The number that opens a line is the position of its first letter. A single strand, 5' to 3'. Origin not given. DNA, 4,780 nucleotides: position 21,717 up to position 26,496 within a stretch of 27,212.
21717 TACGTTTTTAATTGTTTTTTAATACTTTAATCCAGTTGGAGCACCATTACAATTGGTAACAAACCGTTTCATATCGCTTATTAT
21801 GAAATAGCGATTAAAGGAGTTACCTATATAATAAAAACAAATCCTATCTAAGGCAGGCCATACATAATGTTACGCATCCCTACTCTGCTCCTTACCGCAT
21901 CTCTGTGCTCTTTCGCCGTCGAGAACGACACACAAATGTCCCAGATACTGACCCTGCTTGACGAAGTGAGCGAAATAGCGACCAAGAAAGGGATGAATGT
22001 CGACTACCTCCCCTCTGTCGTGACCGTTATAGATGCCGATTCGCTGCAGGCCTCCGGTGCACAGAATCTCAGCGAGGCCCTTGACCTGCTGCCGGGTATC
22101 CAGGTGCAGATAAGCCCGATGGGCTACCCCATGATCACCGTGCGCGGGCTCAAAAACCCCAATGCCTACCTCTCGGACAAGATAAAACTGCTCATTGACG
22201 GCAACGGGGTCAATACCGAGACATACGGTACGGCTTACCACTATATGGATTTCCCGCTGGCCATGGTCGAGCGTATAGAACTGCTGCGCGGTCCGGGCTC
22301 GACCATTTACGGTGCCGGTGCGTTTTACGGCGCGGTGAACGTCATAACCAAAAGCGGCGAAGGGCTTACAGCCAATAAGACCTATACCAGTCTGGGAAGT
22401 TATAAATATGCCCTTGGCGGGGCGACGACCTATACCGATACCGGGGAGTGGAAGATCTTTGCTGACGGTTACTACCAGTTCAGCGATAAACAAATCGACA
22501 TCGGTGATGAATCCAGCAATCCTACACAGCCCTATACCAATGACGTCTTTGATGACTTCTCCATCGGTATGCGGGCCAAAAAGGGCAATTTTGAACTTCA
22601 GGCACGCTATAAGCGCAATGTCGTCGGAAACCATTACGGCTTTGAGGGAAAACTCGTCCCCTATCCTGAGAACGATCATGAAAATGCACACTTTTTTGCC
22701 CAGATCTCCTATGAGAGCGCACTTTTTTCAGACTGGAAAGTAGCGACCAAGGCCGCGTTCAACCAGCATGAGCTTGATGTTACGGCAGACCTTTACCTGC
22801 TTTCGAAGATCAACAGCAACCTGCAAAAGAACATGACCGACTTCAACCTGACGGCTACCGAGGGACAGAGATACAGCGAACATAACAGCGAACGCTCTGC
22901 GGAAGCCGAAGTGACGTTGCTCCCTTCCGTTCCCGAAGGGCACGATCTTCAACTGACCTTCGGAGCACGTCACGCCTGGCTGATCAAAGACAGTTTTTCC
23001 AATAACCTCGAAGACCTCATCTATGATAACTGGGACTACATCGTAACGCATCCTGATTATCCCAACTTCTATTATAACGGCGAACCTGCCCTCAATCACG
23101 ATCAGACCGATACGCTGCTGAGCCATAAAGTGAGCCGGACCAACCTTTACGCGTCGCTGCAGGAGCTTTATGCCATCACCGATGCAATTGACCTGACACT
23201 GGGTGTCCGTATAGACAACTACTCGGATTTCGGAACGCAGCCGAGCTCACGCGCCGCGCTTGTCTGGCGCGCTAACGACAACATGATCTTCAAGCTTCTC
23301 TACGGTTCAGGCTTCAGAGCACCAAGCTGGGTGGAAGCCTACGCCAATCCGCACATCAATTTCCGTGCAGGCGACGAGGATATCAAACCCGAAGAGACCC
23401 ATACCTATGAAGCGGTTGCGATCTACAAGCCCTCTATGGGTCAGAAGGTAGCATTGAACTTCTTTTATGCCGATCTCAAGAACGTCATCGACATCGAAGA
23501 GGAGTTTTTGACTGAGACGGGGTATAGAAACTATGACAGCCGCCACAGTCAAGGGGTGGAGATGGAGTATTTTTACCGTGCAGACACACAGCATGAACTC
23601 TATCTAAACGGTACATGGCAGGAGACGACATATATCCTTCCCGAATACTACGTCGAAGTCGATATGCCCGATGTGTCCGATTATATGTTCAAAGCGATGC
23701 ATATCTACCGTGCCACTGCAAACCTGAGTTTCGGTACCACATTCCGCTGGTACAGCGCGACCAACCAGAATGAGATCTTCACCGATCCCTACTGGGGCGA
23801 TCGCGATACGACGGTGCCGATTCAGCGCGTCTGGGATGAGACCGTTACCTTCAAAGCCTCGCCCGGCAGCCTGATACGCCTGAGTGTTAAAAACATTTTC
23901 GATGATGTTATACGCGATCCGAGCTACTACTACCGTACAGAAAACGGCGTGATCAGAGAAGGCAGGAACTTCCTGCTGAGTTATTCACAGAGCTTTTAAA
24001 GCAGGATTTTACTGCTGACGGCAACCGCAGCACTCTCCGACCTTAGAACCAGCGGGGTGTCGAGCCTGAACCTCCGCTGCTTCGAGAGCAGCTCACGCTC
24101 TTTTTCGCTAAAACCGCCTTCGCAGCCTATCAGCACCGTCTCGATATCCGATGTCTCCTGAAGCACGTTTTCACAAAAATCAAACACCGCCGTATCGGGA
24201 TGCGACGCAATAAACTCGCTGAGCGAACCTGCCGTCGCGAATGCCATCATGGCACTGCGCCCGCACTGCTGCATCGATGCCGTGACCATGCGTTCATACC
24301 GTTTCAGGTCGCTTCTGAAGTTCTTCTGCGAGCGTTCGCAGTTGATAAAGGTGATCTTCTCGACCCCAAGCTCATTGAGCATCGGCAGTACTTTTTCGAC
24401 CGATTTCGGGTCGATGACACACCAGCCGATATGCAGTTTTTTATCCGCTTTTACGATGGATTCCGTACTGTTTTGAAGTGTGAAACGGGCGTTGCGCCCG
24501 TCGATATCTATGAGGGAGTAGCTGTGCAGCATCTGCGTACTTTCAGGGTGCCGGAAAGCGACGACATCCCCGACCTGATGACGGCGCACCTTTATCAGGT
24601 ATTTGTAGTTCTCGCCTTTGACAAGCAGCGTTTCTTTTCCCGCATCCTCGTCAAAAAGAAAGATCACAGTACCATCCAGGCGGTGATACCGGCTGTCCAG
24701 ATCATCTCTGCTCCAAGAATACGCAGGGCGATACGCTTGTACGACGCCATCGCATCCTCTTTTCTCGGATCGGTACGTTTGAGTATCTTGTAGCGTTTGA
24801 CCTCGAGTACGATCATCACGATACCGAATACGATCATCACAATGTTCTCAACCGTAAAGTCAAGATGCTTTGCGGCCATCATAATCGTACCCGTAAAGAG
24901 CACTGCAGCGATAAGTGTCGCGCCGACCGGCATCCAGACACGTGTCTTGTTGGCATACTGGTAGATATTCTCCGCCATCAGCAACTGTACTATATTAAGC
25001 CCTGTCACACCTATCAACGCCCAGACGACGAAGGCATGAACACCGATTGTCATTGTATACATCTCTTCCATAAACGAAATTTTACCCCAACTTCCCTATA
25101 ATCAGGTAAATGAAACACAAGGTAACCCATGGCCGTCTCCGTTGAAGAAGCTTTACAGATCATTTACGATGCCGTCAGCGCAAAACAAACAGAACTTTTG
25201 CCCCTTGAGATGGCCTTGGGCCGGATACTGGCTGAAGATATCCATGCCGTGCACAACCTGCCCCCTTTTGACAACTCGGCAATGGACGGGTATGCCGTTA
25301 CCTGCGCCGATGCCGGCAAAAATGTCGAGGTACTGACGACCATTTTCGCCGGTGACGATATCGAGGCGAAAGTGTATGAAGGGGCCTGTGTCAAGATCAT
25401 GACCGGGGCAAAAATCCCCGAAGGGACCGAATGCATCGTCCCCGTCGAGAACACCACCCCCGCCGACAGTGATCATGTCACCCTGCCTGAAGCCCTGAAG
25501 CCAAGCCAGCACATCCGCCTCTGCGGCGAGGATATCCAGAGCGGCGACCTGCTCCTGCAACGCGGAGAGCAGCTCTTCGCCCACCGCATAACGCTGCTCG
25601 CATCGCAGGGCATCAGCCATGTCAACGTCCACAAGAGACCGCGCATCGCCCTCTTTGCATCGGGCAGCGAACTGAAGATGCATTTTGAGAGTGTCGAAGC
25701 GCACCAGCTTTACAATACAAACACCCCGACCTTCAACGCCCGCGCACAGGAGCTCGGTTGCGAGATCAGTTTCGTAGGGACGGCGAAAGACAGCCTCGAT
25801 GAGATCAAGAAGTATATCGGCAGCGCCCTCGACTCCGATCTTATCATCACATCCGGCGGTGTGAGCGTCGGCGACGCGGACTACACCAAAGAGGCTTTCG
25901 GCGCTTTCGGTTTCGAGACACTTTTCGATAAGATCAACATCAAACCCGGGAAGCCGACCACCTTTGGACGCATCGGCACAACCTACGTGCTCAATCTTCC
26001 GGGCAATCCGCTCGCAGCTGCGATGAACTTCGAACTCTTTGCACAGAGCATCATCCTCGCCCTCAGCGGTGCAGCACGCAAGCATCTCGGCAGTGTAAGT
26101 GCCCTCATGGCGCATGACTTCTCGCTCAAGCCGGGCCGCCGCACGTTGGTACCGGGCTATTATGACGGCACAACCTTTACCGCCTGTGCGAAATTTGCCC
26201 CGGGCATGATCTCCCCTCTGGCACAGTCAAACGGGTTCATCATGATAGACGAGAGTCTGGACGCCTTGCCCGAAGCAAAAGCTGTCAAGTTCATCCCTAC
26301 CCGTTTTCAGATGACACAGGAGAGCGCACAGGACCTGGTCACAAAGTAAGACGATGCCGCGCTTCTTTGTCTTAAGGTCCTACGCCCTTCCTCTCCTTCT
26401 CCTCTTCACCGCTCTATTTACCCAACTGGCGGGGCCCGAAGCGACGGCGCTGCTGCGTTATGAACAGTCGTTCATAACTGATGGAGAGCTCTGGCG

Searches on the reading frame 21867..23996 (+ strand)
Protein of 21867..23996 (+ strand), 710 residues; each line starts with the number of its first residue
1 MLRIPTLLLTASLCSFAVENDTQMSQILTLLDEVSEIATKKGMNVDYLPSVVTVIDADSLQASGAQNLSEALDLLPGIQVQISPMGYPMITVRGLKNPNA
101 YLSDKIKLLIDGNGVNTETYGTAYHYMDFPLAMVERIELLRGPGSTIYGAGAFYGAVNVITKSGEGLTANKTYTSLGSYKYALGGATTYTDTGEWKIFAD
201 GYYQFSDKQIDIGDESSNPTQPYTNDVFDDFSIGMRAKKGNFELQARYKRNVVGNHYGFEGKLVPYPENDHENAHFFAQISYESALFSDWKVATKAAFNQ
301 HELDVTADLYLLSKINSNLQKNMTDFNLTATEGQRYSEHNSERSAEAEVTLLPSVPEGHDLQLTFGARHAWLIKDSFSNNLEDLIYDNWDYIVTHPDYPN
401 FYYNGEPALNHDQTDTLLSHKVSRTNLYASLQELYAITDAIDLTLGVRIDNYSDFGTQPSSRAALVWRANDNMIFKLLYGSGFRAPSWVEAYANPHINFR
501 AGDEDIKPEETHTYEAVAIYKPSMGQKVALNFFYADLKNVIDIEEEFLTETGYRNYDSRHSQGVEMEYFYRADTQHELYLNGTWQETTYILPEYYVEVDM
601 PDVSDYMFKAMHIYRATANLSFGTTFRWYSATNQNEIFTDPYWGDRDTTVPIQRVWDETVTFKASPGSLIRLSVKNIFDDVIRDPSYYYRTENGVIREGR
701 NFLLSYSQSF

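Call 32: search_protein_families(library=ncbifam, proteins=[window:21867-23996:+], max_evalue=0.00001)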
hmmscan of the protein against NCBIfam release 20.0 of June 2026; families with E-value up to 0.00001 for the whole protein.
window:21867-23996:+ (710 aa): 20 families
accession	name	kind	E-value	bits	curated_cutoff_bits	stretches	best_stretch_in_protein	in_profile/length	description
NF053590.1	TonB_dep_TOL0244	equivalog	4.4e-31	108.2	645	2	41-258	21-225/604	TOL_0244 family TonB-dependent receptor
TIGR01779.1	TonB-B12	equivalog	1e-30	106.9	599.7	2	31-214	28-206/614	TonB-dependent vitamin B12 receptor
TIGR01785.1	TonB-hemin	subfamily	5e-29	101.2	316.85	2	33-165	3-132/677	TonB-dependent heme/hemoglobin receptor family protein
TIGR01786.1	TonB-hemlactrns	subfamily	5.6e-28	97.7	323.75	1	44-710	17-719/719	TonB-dependent hemoglobin/transferrin/lactoferrin family receptor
TIGR01783.1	TonB-siderophor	subfamily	2e-27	96.1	223.5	2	50-176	4-125/649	TonB-dependent siderophore receptor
NF007926.1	PRK10641.1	equivalog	2.1e-25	89.4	836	2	51-220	47-210/617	TonB-dependent vitamin B12 receptor BtuB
NF010010.0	PRK13483.1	equivalog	1.5e-22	79.3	927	2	29-162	31-163/660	ligand-gated channel protein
NF010012.0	PRK13486.1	equivalog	2.1e-22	79.3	924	2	50-163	44-159/696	TonB-dependent receptor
NF007478.2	PRK10064.1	equivalog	2.2e-22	79.1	745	2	38-163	37-159/663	catecholate siderophore receptor CirA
NF050067.1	TonBEntbctnRecCfrA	equivalog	1.7e-20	72.9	1200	2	12-163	7-159/698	TonB-dependent ferric enterobactin receptor CfrA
NF010011.0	PRK13484.1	equivalog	9.2e-19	67.1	1197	2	48-165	47-162/682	IreA family TonB-dependent siderophore receptor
NF010038.0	PRK13513.1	equivalog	1.8e-17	63.2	942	2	44-163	48-166/659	ligand-gated channel protein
NF041535.1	TonB_rec_PqqU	equivalog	1.9e-14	52.9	1200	1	42-187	10-158/676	TonB-dependent receptor PqqU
NF010048.1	PRK13524.1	subfamily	1.8e-12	46.5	493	1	130-166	144-180/744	FepA family TonB-dependent siderophore receptor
NF010651.0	PRK14050.1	equivalog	5.4e-11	41.3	884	1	35-205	66-224/730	TonB-dependent siderophore receptor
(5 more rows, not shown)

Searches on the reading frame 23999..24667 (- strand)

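Call 32: search_protein_families(library=ncbifam, proteins=[window:23999-24667:-], max_evalue=0.00001)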
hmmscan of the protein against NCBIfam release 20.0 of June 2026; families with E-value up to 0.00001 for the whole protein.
window:23999-24667:- (223 aa): 21 families
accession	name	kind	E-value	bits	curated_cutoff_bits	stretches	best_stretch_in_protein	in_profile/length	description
NF008695.0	PRK11713.3-3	equivalog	7.9e-81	270.7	246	1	1-223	1-223/223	16S rRNA (uracil(1498)-N(3))-methyltransferase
TIGR00046.1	TIGR00046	subfamily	5.8e-36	124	41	1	4-221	6-233/240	RsmE family RNA methyltransferase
NF008692.0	PRK11713.1-5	equivalog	1.6e-17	63.7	196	1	14-219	18-237/246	16S rRNA (uracil(1498)-N(3))-methyltransferase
NF008701.0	PRK11713.5-5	equivalog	4.9e-17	62.1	215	1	74-221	64-225/228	16S rRNA (uracil(1498)-N(3))-methyltransferase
NF008697.0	PRK11713.4-1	equivalog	7.5e-17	61.4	234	1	12-221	18-239/250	16S rRNA (uracil(1498)-N(3))-methyltransferase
NF008696.0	PRK11713.3-5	equivalog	1.3e-15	57.4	234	1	14-217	21-234/248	16S rRNA (uracil(1498)-N(3))-methyltransferase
NF008704.0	PRK11713.6-3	equivalog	3e-15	56.1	216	1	14-219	14-218/227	16S rRNA (uracil(1498)-N(3))-methyltransferase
NF008694.0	PRK11713.3-2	equivalog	8.3e-15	54.7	234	1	9-217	17-233/245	16S rRNA (uracil(1498)-N(3))-methyltransferase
NF008702.0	PRK11713.6-1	equivalog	3.7e-14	52.5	269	1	12-218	14-226/235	16S rRNA (uracil(1498)-N(3))-methyltransferase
NF008711.0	PRK11713.7-6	equivalog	4.8e-14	52.6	304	1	10-217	12-234/244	16S rRNA (uracil(1498)-N(3))-methyltransferase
NF008708.0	PRK11713.7-3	equivalog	4.3e-13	49.4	380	1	13-149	30-168/294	16S rRNA (uracil(1498)-N(3))-methyltransferase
NF008709.0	PRK11713.7-4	equivalog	7.6e-12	45.1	292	1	4-219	6-236/246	16S rRNA (uracil(1498)-N(3))-methyltransferase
NF008698.0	PRK11713.4-5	equivalog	3.2e-11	43.7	393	1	19-215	22-227/242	16S rRNA (uracil(1498)-N(3))-methyltransferase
NF008703.0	PRK11713.6-2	equivalog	3.4e-10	39.5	291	1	7-217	11-231/242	16S rRNA (uracil(1498)-N(3))-methyltransferase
NF008700.0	PRK11713.5-4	equivalog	3.6e-10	39.7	252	1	4-222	6-236/237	16S rRNA (uracil(1498)-N(3))-methyltransferase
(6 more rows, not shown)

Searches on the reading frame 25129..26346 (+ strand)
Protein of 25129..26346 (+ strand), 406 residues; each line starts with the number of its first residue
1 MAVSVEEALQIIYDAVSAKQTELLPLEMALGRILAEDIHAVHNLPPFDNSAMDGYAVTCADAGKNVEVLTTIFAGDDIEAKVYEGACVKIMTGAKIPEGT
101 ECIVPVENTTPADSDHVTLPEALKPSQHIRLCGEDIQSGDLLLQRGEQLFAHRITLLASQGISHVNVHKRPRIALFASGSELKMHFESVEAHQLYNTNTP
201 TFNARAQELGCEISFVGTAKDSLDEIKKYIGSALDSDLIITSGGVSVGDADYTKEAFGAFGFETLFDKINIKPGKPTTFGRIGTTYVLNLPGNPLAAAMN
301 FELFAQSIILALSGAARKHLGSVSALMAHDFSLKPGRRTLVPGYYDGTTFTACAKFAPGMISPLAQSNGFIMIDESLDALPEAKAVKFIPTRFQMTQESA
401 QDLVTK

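Call 32: search_protein_families(library=ncbifam, proteins=[window:25129-26346:+], max_evalue=0.00001)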
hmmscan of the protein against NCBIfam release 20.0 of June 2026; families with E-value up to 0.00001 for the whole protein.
window:25129-26346:+ (406 aa): 7 families
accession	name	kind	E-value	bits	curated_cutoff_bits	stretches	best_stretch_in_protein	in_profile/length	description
NF007960.1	PRK10680.1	equivalog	1.3e-98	330.4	440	1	4-389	2-399/401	molybdopterin molybdotransferase MoeA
NF011068.0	PRK14498.1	equivalog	2.4e-88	296.8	534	1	3-388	10-407/647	molybdopterin biosynthesis protein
NF045515.2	Glp_gephyrin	equivalog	5.2e-82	275.7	475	1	4-388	2-400/403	molybdotransferase-like divisome protein Glp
NF011060.0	PRK14491.1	equivalog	8.4e-81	272.2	532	1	3-391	200-594/598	bifunctional molybdopterin-guanine dinucleotide biosynthesis adaptor protein MobB/molybdopterin molybdotransferase MoeA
NF050098.1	MoeA_actino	exception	8.2e-78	261.9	560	1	4-387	2-396/400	molybdopterin molybdotransferase MoeA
NF011067.0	PRK14497.1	equivalog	3.1e-58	197.7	536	1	4-376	12-390/546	putative molybdopterin biosynthesis protein MoeA/unknown domain fusion protein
TIGR00177.1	molyb_syn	domain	3.7e-27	95.1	85.35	1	171-306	2-147/148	molybdenum cofactor synthesis domain-containing protein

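Call 40: find_encoding_contigs(protein=window:25129-26346:+, flank=3000, max_places=4)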
Protein window:25129-26346:+ (406 aa): no gene with exactly this product is on record in the collection.
